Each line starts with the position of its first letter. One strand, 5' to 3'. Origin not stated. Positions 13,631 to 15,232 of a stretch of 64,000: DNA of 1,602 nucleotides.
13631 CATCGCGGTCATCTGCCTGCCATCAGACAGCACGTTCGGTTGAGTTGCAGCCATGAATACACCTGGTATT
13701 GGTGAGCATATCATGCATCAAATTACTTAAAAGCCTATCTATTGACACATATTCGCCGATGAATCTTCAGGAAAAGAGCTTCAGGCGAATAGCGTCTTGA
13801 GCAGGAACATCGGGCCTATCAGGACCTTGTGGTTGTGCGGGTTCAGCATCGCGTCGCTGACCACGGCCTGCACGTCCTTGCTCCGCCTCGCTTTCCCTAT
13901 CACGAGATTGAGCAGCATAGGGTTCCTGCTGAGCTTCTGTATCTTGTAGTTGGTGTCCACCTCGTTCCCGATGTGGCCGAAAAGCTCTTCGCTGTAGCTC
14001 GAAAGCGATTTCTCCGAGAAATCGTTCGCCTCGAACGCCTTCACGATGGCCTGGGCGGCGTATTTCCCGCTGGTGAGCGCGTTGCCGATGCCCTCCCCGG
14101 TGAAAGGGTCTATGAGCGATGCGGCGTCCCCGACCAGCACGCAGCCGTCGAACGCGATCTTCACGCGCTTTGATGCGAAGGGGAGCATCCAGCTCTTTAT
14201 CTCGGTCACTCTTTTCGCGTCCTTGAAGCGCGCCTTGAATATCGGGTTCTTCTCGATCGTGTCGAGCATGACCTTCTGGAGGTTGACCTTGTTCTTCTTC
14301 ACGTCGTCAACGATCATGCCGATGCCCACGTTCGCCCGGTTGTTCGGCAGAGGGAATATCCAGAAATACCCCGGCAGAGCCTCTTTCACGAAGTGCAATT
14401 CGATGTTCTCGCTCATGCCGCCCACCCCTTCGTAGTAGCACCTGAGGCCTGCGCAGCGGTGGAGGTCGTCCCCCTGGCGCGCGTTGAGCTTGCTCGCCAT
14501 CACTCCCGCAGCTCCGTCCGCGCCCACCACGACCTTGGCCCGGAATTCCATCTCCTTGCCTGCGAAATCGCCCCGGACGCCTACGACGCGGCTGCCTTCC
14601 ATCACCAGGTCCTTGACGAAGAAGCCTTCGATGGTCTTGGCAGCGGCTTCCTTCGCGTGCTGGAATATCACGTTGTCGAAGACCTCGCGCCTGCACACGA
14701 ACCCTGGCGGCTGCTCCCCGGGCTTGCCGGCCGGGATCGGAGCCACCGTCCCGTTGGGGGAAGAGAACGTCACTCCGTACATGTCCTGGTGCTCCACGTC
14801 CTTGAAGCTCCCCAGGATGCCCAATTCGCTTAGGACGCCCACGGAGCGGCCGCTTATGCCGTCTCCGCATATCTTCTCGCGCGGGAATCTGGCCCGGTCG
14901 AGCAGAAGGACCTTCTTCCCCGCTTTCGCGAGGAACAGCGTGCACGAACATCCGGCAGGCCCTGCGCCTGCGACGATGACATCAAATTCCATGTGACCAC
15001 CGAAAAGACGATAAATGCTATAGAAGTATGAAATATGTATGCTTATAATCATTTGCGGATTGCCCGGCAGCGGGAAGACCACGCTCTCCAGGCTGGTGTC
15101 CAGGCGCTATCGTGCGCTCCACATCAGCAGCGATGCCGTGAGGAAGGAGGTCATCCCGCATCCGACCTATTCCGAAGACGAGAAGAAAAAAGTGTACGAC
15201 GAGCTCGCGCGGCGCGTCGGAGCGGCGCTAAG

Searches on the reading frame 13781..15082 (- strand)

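Call 32: search_protein_families(library=pfam, max_evalue=0.0001, proteins=[window:13781-15082:-])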
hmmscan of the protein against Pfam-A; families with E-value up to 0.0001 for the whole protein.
window:13781-15082:- (433 aa): 9 families
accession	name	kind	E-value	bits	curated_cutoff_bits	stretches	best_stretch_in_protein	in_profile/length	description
PF01494.25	FAD_binding_3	-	9.2e-19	68.3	22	1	33-366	2-337/349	FAD binding domain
PF00890.30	FAD_binding_2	-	2.5e-09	37.3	20.4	1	34-63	1-30/414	FAD binding domain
PF12831.13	FAD_oxidored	-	1.3e-08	35.1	27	1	34-196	1-151/416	FAD dependent oxidoreductase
PF01266.30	DAO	-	3e-08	34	27.9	1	34-85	1-47/353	FAD dependent oxidoreductase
PF22578.2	GGR_cat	-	1.1e-07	32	27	1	228-279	21-71/88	Geranylgeranyl reductase catalytic domain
PF03486.20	HI0933_like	-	6e-07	29.6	50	1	34-75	2-43/244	HI0933-like protein Rossmann domain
PF01946.23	Thi4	-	4.8e-06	26.4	26.2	0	30-63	15-49/235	Thi4 family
PF01134.28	GIDA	-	9.6e-06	25.3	22.1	1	34-194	1-155/391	Glucose inhibited division protein A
PF13450.12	NAD_binding_8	-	4.2e-05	24.2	21.9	0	37-65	1-29/68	NAD(P)-binding Rossmann-like domain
